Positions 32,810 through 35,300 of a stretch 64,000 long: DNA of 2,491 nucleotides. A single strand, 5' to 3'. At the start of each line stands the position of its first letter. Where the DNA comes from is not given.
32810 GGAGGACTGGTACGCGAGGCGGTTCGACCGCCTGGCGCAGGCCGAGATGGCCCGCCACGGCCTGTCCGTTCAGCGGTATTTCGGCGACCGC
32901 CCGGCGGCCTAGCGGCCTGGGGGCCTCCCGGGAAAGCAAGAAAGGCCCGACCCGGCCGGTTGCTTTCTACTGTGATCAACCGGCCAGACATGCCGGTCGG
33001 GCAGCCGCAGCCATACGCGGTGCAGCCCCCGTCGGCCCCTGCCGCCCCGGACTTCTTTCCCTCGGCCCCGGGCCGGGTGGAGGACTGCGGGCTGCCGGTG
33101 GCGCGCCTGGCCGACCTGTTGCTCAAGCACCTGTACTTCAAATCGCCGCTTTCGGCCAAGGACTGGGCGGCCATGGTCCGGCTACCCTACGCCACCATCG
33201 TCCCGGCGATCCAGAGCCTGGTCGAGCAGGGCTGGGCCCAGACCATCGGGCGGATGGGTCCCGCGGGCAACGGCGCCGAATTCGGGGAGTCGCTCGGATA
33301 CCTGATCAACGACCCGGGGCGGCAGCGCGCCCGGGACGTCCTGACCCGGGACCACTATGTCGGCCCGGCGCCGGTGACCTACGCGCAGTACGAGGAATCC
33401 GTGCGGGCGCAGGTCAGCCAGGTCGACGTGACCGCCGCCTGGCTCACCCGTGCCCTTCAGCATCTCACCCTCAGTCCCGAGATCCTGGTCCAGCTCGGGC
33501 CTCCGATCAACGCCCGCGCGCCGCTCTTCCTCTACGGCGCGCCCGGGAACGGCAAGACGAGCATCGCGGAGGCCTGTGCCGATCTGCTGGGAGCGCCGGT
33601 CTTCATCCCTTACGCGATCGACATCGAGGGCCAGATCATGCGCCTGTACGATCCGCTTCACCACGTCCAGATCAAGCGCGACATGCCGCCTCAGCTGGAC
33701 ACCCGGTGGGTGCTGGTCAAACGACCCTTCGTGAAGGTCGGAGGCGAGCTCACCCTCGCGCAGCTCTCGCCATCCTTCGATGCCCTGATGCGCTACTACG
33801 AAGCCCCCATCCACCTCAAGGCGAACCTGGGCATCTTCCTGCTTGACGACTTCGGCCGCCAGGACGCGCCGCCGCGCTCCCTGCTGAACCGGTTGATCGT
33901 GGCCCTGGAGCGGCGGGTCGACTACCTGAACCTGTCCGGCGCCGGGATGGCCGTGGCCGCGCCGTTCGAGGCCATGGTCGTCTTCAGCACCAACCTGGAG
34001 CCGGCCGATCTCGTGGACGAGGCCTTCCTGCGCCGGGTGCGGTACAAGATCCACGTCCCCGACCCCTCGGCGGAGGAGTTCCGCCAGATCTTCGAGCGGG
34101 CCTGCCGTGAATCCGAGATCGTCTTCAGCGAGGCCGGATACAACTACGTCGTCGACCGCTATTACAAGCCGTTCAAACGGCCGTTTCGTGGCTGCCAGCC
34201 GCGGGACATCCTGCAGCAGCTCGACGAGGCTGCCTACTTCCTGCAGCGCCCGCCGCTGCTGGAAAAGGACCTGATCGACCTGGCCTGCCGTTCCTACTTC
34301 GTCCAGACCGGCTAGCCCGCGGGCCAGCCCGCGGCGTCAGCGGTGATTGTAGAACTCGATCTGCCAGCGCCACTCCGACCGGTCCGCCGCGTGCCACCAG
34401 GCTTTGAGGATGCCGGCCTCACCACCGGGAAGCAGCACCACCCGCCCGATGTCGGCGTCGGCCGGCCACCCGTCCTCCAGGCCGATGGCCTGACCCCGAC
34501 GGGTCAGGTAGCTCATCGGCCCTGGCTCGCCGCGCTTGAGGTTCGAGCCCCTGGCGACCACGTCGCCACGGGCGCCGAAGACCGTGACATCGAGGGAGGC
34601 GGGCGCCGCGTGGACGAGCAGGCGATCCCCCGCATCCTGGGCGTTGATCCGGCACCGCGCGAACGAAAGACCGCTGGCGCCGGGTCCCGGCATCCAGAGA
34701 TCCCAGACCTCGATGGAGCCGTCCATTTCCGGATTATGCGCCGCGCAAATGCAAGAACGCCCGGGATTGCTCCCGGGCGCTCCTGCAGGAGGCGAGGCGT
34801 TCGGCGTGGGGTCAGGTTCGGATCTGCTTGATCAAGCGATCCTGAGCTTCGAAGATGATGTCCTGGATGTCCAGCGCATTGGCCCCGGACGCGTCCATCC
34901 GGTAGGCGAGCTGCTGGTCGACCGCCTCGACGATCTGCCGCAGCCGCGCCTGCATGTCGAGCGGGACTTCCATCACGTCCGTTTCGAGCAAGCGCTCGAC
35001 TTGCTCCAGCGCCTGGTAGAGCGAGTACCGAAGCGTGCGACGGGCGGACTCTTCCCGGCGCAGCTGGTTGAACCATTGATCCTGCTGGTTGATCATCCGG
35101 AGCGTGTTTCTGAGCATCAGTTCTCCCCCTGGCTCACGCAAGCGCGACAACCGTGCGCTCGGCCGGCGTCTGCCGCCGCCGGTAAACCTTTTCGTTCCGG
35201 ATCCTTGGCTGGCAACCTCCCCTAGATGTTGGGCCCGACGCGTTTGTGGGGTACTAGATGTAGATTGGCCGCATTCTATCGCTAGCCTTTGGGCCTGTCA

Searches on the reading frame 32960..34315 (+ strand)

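Call 4: search_protein_families(library=pfam, proteins=[window:32960-34315:+], max_evalue=0.01)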
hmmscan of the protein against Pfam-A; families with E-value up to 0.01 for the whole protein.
window:32960-34315:+ (451 aa): 3 families
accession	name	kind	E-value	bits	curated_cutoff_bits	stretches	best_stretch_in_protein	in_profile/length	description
PF00004.35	AAA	-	2.7e-05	25.1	21.2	1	190-216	2-28/131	ATPase family associated with various cellular activities (AAA)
PF07728.20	AAA_5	-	5.4e-05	23.6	22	0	188-216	1-30/139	AAA domain (dynein-related subfamily)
PF13191.12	AAA_16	-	0.00032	21.7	32.6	0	188-318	26-161/167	AAA ATPase domain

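Call 16: search_protein_families(library=ncbifam, proteins=[window:32960-34315:+], max_evalue=0.01)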
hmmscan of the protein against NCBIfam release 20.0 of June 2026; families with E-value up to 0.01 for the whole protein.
window:32960-34315:+ (451 aa): 9 families
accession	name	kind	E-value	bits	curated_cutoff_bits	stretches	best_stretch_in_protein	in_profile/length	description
NF042959.1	IteA_antiphage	equivalog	6.8e-07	28.8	510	0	185-216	124-155/367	anti-phage ATPase IteA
NF041006.2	cell_div_CdvC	equivalog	5.1e-05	22.3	650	0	340-381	246-285/370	cell division protein CdvC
NF003069.1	PRK03992.1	subfamily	0.00021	20.6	500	0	172-210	153-189/379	proteasome-activating nucleotidase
TIGR03689.1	pup_AAA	equivalog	0.00048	19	504.75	0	189-212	219-242/512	proteasome ATPase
NF047747.1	PrtsmActNtasePan2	equivalog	0.0014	17.9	700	0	177-210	178-209/397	proteasome-activating nucleotidase Pan2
TIGR01242.2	TIGR01242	subfamily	0.0014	17.7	500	0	172-209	136-171/362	proteasome-activating nucleotidase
NF047748.1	PrtsmActNtasePan1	equivalog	0.0023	17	750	0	172-211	170-207/405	proteasome-activating nucleotidase Pan1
NF003229.0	PRK04195.1-5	equivalog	0.0043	15.8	280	1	185-214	44-72/413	replication factor C large subunit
TIGR01243.1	CDC48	subfamily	0.0074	14.6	802.65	0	172-214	200-240/733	CDC48 family AAA ATPase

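Call 77: search_protein_families(library=padloc, proteins=[window:32960-34315:+], max_evalue=0.001)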
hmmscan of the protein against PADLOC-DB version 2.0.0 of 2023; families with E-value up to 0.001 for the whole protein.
window:32960-34315:+ (451 aa): 5 families
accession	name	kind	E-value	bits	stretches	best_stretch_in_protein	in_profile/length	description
PDLC04232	IetA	-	1.1e-10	39.5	1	183-215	113-145/330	-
PDLC02195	IetA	-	9.3e-09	33.1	1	185-215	136-166/395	-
PDLC02196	IetA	-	1e-08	33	1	184-216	120-152/374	-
PDLC00915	TRIP13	-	6.9e-06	23.7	0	339-384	183-226/302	TRIP13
PDLC04231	IetA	-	8.2e-06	23.8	0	185-216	116-147/262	-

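Call 78: search_protein_families(library=phrogs, proteins=[window:32960-34315:+], max_evalue=0.001)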
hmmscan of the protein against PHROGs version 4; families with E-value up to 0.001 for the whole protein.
window:32960-34315:+ (451 aa): 5 families
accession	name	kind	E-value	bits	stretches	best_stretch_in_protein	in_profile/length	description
phrog_3757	-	unknown function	3e-10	41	1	337-387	226-274/367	-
phrog_9172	-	unknown function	6.5e-09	36.1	1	338-394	215-270/509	-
phrog_10401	-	other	1.7e-06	28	0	336-384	556-602/667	ATPase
phrog_249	-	moron, auxiliary metabolic gene and host takeover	2.3e-05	24.9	1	183-214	124-155/380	porphyrin biosynthesis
phrog_7485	-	unknown function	0.00056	20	0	189-216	230-257/430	-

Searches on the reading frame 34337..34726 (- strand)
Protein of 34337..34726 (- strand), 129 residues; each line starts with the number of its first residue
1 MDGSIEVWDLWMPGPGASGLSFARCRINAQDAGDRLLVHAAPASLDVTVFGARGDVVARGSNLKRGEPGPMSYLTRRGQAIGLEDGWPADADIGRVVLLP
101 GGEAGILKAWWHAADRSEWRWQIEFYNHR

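Call 4: search_protein_families(library=pfam, proteins=[window:34337-34726:-], max_evalue=0.01)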
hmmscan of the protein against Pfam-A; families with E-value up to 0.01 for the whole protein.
window:34337-34726:- (129 aa): 1 family
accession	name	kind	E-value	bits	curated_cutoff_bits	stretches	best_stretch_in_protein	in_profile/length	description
PF24822.1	DUF7712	-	2.4e-59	199.4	27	1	5-129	5-129/129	Family of unknown function (DUF7712)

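Call 16: search_protein_families(library=ncbifam, proteins=[window:34337-34726:-], max_evalue=0.01)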
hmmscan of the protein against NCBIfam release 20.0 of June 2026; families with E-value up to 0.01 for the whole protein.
window:34337-34726:- (129 aa): 0 families

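Call 77: search_protein_families(library=padloc, proteins=[window:34337-34726:-], max_evalue=0.001)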
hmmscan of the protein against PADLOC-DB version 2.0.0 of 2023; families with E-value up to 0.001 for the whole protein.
window:34337-34726:- (129 aa): 0 families

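Call 78: search_protein_families(library=phrogs, proteins=[window:34337-34726:-], max_evalue=0.001)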
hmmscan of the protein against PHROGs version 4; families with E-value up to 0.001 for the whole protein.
window:34337-34726:- (129 aa): 0 families

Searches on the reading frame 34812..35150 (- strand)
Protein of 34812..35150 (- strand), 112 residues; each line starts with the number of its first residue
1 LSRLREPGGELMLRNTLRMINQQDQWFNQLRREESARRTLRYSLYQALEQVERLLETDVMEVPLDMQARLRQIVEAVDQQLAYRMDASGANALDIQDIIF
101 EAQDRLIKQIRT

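Call 4: search_protein_families(library=pfam, proteins=[window:34812-35150:-], max_evalue=0.01)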
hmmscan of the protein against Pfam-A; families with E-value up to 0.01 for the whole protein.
window:34812-35150:- (112 aa): 0 families

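Call 16: search_protein_families(library=ncbifam, proteins=[window:34812-35150:-], max_evalue=0.01)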
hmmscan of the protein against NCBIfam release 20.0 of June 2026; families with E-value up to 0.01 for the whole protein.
window:34812-35150:- (112 aa): 0 families

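Call 48: search_solved_structures(query=window:34815-35117:-, max_evalue=10)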
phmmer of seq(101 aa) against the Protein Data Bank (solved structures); distinct sequences matched with E-value up to 10: 6.
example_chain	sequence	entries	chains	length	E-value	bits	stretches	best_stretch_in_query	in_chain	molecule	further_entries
8xr6_Q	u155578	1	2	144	0.18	15.6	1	18-74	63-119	PsbQ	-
7evp_C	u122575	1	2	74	0.2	15.5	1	12-72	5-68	Sliding clamp inhibitor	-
1qvx_A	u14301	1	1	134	1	13.2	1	28-100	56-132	Focal adhesion kinase 1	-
2l6g_A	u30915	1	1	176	1.1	13.2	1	28-100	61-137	Focal adhesion kinase 1, linker, Paxillin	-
1ktm_A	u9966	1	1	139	1.1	13.1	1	28-100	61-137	FOCAL ADHESION KINASE 1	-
1pv3_A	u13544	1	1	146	1.2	13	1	28-100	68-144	Focal adhesion kinase 1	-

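Call 49: find_homologous_proteins(query=window:34815-35117:-)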
Query seq(101 aa) (101 aa): 81 proteins with E <= 0.001 among 86 candidates.
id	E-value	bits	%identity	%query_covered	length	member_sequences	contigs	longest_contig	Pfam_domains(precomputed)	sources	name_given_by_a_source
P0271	1.6e-54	199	100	100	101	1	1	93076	-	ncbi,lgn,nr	ncbi:MAG TPA: hypothetical protein VET65_06985 [Candidatus Limnocylindrales bacterium]|nr:hypothetic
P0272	4.2e-54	198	99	100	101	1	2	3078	-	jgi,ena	jgi:hypothetical protein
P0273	5.7e-54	198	99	100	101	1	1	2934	-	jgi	jgi:hypothetical protein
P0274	1.7e-53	196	97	100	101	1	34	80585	-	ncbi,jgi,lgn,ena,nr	ncbi:MAG: hypothetical protein E6J00_06590 [Chloroflexi bacterium]|nr:MAG: hypothetical protein E6J0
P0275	4.8e-53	195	97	100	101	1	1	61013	-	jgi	jgi:hypothetical protein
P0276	5.8e-53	194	96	100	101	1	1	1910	-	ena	-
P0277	3.8e-52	192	95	100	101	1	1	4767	-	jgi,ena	-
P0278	3.0e-50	186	93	100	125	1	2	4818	-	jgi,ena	jgi:hypothetical protein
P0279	2.5e-49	183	89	99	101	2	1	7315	-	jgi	jgi:hypothetical protein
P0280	4.1e-49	182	90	100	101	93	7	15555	-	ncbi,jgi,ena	jgi:hypothetical protein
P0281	4.5e-49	182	90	100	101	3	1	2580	-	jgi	jgi:hypothetical protein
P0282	5.0e-49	182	89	100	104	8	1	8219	-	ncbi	ncbi:MAG: hypothetical protein PVSMB9_04500 [Candidatus Dormibacteria bacterium]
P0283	5.2e-49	182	90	100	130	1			-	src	-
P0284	9.2e-49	181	90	100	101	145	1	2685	-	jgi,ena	-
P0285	1.2e-48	181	89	100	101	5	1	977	-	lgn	-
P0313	3.5e-44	166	88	93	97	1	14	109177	-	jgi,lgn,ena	jgi:hypothetical protein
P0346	3.7e-34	134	68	100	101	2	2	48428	-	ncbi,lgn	-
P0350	7.2e-22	95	59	99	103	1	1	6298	-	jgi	-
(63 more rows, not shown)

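Call 50: find_encoding_contigs(protein=P0346, flank=8000, max_places=2)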
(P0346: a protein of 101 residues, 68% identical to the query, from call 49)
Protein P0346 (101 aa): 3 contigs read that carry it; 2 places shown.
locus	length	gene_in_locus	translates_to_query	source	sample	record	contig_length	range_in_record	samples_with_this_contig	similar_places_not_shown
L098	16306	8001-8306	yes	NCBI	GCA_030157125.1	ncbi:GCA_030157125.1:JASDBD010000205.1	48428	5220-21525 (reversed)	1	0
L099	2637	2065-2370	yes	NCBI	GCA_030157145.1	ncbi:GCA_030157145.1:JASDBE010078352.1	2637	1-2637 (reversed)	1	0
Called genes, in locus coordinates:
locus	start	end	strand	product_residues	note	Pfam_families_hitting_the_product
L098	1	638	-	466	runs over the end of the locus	PF00206:Lyase_1, PF10415:FumaraseC_C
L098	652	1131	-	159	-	PF13176:TPR_7 (faint), PF13181:TPR_8 (faint), PF13371:TPR_9 (faint), PF13414:TPR_11 (faint), PF13424:TPR_12 (faint), PF00515:TPR_1 (weak), PF00515:TPR_1 (weak), PF07719:TPR_2 (weak), +9 more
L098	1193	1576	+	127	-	PF03819:MazG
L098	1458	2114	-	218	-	PF00730:HhH-GPD, PF00633:HHH (weak)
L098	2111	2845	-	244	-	PF00106:adh_short, PF01370:Epimerase, PF08659:KR, PF13561:adh_short_C2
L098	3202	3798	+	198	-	PF00440:TetR_N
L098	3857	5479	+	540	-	PF00083:Sugar_tr (weak), PF07690:MFS_1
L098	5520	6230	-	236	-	PF00561:Abhydrolase_1 (weak), PF12697:Abhydrolase_6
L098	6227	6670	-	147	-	PF00293:NUDIX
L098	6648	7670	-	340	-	PF00296:Bac_luciferase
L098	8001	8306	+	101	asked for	-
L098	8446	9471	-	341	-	PF02401:LYTB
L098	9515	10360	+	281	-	PF02585:PIG-L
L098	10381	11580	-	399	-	PF01053:Cys_Met_Meta_PP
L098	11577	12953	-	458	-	PF00291:PALP, PF00571:CBS (faint)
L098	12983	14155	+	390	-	PF00155:Aminotran_1_2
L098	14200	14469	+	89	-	PF26408:DUF8106 (faint)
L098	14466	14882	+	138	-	PF11969:DcpS_C, PF01230:HIT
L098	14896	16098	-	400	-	PF02615:Ldh_2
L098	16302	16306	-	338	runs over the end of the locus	PF21783:YNCE, PF22494:choice_anch_I (faint), PF05694:SBP56 (faint), PF25174:Beta-prop_THOC3 (weak), PF10282:Lactonase (weak), PF02239:Cytochrom_D1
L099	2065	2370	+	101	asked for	-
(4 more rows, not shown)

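Call 51: find_encoding_contigs(protein=P0313, flank=8000, max_places=2)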
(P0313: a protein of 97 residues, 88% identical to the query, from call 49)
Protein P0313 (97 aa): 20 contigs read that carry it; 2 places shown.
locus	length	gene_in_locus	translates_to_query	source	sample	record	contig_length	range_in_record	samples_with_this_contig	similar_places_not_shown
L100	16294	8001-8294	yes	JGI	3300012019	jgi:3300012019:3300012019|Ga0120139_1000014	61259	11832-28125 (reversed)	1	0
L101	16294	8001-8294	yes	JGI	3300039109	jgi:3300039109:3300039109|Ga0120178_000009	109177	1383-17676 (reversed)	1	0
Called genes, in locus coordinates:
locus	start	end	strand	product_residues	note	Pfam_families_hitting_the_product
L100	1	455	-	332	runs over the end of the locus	PF01578:Cytochrom_C_asm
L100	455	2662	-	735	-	PF12797:Fer4_2 (faint), PF14691:Fer4_20, PF00070:Pyr_redox (faint), PF07992:Pyr_redox_2, PF13450:NAD_binding_8 (weak), PF12838:Fer4_7, PF13237:Fer4_10, PF00037:Fer4 (weak), +1 more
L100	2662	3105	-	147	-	PF00571:CBS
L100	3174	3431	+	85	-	-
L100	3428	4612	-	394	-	PF01546:Peptidase_M20, PF07687:M20_dimer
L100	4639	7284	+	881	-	PF13298:LigD_N, PF01068:DNA_ligase_A_M, PF04679:DNA_ligase_A_C, PF21686:LigD_Prim-Pol, PF01896:DNA_primase_S (weak)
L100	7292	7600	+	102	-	PF03819:MazG, PF12643:MazG-like (weak)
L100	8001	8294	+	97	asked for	-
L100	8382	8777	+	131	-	PF24822:DUF7712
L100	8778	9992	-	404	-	PF07728:AAA_5 (faint)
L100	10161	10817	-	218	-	-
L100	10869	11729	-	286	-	PF02401:LYTB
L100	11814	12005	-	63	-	-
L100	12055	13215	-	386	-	PF01053:Cys_Met_Meta_PP, PF00155:Aminotran_1_2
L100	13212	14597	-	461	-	PF00291:PALP, PF00571:CBS (faint)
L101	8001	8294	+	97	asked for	-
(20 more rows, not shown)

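Call 52: find_encoding_contigs(protein=P0350, flank=8000, max_places=2)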
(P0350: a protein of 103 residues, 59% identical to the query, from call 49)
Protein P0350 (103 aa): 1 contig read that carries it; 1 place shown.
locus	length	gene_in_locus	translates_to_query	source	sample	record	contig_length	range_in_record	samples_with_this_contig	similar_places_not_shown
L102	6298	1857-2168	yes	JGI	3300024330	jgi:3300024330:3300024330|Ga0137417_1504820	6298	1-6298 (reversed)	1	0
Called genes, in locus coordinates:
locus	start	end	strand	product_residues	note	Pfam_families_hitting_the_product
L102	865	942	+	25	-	-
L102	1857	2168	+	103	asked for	-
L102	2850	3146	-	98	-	-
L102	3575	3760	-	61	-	PF24822:DUF7712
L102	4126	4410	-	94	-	-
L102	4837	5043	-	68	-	PF03819:MazG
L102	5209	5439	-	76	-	-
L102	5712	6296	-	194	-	?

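Call 70: predict_structure(alignment_id=A3)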
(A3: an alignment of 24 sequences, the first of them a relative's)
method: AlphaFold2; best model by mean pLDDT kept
length: 101 residues; sequences in the alignment: 24
mean_pLDDT: 94.5   pTM: 0.79
mean pLDDT of the five models: 94.5, 92.1, 91.9, 91.3, 91.3
residues with pLDDT >= 90: 93; 70-90: 6; 50-70: 2; < 50: 0
segments of 3 or more residues with pLDDT < 50: none
pLDDT, mean of each block of 10 residues (from residue 1): 88 93 93 98 98 97 97 96 98 90 55
secondary structure, 60 per line:
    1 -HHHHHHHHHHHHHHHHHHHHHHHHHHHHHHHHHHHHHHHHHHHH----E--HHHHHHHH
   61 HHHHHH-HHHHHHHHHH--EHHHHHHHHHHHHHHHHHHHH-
elements in order: H2-45 H53-66 H68-77 H81-100

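Call 73: fold_search(model_id=the predicted structure, library=pdb)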
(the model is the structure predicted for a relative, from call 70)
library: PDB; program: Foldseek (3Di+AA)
matches with E <= 10: 203; with E <= 0.001: 0
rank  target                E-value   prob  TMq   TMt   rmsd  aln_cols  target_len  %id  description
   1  9g9j_C                8.0e-01  0.51  0.42  0.39   4.4        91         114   12  CryoEM structure of Enterococcus italicus Csm-crRNA complex bound to pNppA3 and AMPNPP (released 2025-01-29)
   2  9g9h_C                1.3e+00  0.54  0.48  0.41   4.0        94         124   14  CryoEM structure of Enterococcus italicus Csm-crRNA-CTR1 complex bound to pNppA3 and AMPNPP (released 2025-01-29)
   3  1o3x                  1.4e+00  0.23  0.42  0.39  12.5        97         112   11  Crystal structure of human GGA1 GAT domain (released 2003-05-20)
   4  5maw_E                1.5e+00  0.28  0.40  0.37   5.6        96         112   11  Crystal structure of the flagellin-FliS complex from Bacillus subtilis (released 2017-12-20)
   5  7t03_MODEL_1_A        1.7e+00  0.47  0.49  0.48   3.8        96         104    6  NMR structure of a designed cold unfolding four helix bundle (released 2022-03-02)
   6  8rz0_G                1.9e+00  0.09  0.28  0.30  14.6        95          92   17  Synthetic immunogen RH5-34EM bound to monoclonal antibody R5.016 (released 2024-07-17)
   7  2dl1_MODEL_1_A        2.0e+00  0.13  0.32  0.28  12.2        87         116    7  Solution structure of the MIT domain from human Spartin (released 2006-10-14)
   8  8hxx_K                2.1e+00  0.38  0.50  0.12   3.8        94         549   10  Cryo-EM structure of the histone deacetylase complex Rpd3S (released 2023-09-27)
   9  9g9i_B                2.3e+00  0.25  0.39  0.36   4.6        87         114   13  CryoEM structure of Enterococcus italicus Csm-crRNA-CTR2 complex bound to pNppA3 and AMPNPP (released 2025-01-29)
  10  9k8h_A                2.3e+00  0.20  0.41  0.44   4.8        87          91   14  Cryo-EM structure of C2 symmetric interface of designed zinc-induced tetrahedron Cage-t32-Zn1-HEHE-35 (released 2025-10-29)
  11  9g9b_J                2.3e+00  0.18  0.40  0.33   4.7        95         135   14  CryoEM structure of Enterococcus italicus Csm-crRNA (4.3) complex (released 2025-01-29)
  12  9g9f_B                2.4e+00  0.33  0.48  0.41   4.4        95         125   14  CryoEM structure of Enterococcus italicus Csm-crRNA-CTR complex bound to AMPNPP (released 2025-01-29)
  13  9had_C                2.4e+00  0.18  0.40  0.38   5.2       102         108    9  Der f 21 dust mite allergen with computationally designed DerF21_b10 binder (released 2024-12-18)
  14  2w2u_B                2.4e+00  0.14  0.33  0.42  13.2        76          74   12  STRUCTURAL INSIGHT INTO THE INTERACTION BETWEEN ARCHAEAL ESCRT-III AND AAA-ATPASE (released 2009-07-14)
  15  9se5                  2.4e+00  0.08  0.27  0.03  15.3        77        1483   13  Mouse otoferlin (216-1931) in the lipid-free, Ca2+-bound state, "open" conformation (class 2) (released 2025-11-05)
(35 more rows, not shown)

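Call 77: search_protein_families(library=padloc, proteins=[window:34812-35117:-], max_evalue=0.001)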
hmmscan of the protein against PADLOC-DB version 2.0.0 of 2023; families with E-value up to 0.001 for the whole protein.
window:34812-35117:- (101 aa): 0 families

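Call 78: search_protein_families(library=phrogs, proteins=[window:34812-35117:-], max_evalue=0.001)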
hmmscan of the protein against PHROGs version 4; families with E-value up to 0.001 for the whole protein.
window:34812-35117:- (101 aa): 0 families
